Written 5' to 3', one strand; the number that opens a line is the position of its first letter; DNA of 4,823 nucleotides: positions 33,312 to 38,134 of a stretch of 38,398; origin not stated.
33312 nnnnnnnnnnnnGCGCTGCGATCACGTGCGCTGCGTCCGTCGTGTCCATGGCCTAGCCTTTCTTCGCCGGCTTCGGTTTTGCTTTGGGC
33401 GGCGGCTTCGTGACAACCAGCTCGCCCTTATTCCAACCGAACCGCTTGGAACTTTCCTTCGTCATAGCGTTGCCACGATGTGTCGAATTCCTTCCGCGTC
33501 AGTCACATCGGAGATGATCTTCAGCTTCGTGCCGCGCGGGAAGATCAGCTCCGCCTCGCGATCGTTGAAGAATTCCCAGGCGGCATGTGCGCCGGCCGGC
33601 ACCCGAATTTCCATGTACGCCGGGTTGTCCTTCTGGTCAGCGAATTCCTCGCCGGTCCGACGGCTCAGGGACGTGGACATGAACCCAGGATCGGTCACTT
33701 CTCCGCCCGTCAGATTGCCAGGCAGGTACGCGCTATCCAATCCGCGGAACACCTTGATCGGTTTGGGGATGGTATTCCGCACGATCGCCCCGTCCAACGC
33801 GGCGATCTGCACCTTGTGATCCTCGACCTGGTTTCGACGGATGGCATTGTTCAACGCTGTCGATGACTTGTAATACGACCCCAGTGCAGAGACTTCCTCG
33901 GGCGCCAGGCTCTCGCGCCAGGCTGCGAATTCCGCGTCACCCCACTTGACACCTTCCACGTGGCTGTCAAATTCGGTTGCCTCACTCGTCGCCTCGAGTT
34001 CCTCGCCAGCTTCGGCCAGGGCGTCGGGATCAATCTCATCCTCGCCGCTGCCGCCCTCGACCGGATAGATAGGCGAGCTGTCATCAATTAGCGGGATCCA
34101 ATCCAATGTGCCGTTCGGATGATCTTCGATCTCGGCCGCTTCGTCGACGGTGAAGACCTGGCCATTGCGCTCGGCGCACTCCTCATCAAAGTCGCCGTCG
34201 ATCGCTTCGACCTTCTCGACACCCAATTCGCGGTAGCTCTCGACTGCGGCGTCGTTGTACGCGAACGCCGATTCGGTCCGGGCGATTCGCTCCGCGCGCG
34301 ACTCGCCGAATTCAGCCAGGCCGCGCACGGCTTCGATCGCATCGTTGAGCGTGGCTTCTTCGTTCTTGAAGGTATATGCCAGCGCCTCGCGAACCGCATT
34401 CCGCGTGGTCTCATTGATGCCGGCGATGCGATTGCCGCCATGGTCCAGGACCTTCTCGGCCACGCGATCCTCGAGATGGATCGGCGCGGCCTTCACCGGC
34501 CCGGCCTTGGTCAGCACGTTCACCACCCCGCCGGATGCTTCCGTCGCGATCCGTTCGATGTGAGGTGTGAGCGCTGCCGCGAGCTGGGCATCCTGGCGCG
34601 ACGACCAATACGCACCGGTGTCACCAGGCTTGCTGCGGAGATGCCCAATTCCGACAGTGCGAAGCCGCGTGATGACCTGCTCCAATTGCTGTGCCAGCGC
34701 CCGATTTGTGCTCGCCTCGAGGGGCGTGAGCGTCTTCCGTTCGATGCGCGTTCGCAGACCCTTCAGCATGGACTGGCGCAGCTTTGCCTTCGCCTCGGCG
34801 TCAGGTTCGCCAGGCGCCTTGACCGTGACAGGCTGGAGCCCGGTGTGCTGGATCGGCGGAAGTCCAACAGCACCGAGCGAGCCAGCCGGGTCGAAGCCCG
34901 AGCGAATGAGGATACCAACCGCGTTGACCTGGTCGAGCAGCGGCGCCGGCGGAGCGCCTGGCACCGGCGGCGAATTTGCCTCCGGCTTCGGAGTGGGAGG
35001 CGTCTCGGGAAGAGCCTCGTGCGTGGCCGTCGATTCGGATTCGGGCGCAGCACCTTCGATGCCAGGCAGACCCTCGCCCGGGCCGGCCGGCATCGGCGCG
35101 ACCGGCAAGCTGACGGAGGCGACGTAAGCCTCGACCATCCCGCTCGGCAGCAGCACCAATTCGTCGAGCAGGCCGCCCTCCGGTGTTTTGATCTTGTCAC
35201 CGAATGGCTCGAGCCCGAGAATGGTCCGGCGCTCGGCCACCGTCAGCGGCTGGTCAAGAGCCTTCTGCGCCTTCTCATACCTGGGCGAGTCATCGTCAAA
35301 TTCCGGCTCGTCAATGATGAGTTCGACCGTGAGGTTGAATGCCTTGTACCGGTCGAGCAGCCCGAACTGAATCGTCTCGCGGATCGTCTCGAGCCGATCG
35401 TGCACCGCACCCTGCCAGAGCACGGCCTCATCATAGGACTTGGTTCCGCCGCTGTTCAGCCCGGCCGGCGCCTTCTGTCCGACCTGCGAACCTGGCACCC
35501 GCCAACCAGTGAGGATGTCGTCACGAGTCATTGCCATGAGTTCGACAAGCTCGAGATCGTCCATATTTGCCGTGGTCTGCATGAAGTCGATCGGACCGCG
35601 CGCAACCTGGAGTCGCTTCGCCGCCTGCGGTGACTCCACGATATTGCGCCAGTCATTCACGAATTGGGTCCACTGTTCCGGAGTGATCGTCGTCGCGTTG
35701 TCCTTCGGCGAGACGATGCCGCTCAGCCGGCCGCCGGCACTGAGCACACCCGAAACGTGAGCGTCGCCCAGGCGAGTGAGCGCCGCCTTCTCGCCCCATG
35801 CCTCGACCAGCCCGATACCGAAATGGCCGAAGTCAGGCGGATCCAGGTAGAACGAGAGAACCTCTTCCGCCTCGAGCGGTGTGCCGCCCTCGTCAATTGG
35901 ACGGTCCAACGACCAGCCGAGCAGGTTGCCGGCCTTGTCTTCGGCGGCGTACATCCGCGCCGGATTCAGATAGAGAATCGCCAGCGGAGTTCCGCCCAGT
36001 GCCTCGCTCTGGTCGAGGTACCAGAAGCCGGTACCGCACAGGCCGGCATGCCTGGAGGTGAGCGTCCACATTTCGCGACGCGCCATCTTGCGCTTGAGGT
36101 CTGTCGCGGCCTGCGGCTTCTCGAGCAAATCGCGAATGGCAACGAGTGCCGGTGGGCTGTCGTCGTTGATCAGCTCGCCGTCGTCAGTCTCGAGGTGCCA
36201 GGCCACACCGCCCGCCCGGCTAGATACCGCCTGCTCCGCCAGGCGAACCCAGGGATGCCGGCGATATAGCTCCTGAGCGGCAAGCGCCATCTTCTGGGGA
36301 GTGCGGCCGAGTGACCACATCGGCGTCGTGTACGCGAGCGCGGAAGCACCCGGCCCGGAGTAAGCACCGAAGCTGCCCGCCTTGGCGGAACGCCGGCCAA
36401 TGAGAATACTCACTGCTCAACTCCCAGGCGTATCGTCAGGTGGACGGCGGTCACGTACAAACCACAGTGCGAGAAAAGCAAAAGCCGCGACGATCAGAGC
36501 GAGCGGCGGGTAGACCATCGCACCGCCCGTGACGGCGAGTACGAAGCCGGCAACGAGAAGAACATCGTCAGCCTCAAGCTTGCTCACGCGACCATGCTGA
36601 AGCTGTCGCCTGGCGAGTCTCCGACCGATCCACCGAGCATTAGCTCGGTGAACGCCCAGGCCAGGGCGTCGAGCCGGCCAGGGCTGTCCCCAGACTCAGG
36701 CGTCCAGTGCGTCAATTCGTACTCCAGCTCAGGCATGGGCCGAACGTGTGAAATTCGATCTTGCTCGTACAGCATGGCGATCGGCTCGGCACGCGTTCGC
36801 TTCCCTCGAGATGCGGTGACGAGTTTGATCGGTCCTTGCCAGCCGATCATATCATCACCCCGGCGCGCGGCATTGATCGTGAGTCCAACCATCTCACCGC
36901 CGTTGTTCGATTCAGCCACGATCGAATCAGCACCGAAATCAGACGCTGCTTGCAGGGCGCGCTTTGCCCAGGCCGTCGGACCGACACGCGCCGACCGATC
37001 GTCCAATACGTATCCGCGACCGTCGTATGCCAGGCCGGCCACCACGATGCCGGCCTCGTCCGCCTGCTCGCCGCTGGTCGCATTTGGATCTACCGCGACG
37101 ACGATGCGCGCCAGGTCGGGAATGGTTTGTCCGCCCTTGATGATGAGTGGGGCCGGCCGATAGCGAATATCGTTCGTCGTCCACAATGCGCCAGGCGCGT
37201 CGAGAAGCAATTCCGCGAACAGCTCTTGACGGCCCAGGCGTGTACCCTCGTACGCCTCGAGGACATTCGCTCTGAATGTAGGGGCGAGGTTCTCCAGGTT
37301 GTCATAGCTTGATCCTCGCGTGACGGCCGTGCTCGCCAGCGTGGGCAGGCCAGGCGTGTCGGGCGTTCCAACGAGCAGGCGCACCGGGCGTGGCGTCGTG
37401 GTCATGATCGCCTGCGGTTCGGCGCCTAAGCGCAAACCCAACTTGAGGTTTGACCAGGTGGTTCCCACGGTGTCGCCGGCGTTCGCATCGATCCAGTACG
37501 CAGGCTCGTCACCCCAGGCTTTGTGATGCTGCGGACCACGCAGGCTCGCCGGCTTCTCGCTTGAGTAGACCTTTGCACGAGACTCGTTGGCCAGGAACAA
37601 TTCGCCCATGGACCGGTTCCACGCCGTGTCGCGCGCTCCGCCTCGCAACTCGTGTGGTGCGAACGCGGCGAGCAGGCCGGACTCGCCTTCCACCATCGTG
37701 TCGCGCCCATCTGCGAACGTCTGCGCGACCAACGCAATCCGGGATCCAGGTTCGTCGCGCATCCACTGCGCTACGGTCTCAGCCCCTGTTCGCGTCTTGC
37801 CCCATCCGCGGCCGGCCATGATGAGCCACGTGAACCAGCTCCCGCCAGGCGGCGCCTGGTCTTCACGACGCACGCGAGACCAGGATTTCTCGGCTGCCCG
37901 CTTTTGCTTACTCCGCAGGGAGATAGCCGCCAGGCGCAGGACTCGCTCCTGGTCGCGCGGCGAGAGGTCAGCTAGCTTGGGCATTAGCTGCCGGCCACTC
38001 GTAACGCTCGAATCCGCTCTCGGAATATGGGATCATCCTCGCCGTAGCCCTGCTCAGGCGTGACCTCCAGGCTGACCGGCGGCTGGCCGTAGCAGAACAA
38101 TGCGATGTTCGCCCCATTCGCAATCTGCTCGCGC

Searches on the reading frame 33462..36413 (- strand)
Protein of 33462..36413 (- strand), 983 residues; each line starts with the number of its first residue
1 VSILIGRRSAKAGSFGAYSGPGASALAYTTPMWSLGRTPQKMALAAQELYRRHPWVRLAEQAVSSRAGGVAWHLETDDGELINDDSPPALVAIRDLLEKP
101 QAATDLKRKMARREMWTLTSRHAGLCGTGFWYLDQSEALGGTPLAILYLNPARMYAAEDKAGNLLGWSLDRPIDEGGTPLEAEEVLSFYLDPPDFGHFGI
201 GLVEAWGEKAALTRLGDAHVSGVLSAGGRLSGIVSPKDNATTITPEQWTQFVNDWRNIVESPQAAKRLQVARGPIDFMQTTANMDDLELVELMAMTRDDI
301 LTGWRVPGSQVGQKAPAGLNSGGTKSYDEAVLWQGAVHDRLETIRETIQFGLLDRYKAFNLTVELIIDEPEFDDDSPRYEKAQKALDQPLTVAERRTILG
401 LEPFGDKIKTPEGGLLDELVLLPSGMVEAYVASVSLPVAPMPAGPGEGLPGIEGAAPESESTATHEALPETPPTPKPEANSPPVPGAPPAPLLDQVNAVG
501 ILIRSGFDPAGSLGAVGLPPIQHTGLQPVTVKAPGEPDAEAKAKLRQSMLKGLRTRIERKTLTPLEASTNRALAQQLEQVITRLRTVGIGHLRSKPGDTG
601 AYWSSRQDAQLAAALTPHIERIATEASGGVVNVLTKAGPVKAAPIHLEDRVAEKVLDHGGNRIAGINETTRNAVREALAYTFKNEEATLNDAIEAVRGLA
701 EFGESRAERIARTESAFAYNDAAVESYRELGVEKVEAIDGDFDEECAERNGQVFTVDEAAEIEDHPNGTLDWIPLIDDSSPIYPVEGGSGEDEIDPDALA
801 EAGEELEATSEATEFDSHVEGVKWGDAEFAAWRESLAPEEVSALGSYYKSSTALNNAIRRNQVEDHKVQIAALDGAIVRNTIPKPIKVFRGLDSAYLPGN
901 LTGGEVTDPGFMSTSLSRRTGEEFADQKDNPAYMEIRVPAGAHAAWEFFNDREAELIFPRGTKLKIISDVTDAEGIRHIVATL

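Call 12: search_protein_families(library=pfam, proteins=[window:33462-36413:-], max_evalue=0.01)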
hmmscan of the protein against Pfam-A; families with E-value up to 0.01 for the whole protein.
window:33462-36413:- (983 aa): 3 families
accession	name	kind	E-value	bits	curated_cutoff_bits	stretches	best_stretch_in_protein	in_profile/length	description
PF04860.17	Phage_portal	-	2.6e-21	76.6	39.1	1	94-399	38-320/321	Phage portal protein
PF03496.20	ADPrib_exo_Tox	-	3.9e-21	75.7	23.4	1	823-971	3-180/196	ADP-ribosyltransferase exoenzyme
PF04233.19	Phage_Mu_F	-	8.9e-06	26.9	29.6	1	694-767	22-102/112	Phage Mu protein F like protein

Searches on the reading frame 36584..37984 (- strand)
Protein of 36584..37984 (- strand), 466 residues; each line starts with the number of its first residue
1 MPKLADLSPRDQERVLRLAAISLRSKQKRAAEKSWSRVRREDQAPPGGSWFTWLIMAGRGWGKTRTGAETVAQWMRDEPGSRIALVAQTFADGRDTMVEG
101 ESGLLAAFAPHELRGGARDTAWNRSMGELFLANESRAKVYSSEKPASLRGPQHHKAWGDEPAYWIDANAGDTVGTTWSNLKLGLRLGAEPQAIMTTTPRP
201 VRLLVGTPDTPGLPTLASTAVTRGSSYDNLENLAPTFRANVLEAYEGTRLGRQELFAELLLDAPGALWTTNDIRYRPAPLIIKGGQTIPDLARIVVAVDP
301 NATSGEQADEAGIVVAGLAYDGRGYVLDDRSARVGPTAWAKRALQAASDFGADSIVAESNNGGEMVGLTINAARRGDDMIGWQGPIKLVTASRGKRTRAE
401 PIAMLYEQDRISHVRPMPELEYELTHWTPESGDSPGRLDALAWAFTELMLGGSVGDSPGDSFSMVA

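Call 12: search_protein_families(library=pfam, proteins=[window:36584-37984:-], max_evalue=0.01)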
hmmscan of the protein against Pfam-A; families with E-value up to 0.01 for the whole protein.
window:36584-37984:- (466 aa): 2 families
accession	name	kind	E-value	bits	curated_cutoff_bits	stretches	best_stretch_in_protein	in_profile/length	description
PF03237.21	Terminase_6N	-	2.4e-11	44.2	22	1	54-273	1-213/215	Terminase large subunit, T4likevirus-type, N-terminal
PF17289.8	Terminase_6C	-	1.3e-09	38.7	22.6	1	297-445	2-152/155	Terminase RNaseH-like domain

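Call 46: find_related_loci(query=A4, collection=viral_contigs, flank=10000)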
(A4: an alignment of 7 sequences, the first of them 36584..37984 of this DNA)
Query A4 (466 aa) in viral_contigs; peptide patterns used: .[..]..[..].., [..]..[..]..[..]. (x = any residue, [..] = any of these).
600 stretches matched a pattern (row limit reached: there are more); 579 encode a relative of the query (tblastn E <= 1e-3); the best 80 are kept; 80 distinct loci.
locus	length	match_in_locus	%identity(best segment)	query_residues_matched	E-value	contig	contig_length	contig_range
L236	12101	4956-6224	46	3-448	2e-116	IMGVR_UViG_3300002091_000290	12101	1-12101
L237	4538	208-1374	49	35-453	7e-115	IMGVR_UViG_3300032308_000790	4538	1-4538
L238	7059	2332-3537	44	18-448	9e-110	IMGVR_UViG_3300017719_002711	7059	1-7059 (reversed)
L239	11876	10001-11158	46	34-448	2e-109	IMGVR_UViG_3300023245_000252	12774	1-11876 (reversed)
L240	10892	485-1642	46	34-448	4e-109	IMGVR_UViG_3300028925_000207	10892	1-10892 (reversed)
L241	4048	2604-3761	45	34-448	6e-110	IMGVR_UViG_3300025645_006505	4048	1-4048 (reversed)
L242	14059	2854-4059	49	19-451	5e-108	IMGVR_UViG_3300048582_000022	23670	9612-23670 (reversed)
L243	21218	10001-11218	47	19-453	2e-107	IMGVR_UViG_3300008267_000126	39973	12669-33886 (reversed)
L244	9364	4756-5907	48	40-448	1e-106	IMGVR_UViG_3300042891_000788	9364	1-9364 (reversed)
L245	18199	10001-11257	47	1-451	6e-106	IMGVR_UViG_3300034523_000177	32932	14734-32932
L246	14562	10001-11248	44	40-456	9e-105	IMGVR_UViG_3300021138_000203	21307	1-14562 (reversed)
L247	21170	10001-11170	48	29-452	2e-104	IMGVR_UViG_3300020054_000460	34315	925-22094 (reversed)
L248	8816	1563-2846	44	4-453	2e-104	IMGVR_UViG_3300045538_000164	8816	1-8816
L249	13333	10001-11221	46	14-451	3e-104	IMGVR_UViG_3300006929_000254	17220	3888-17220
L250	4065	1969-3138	48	29-452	5e-105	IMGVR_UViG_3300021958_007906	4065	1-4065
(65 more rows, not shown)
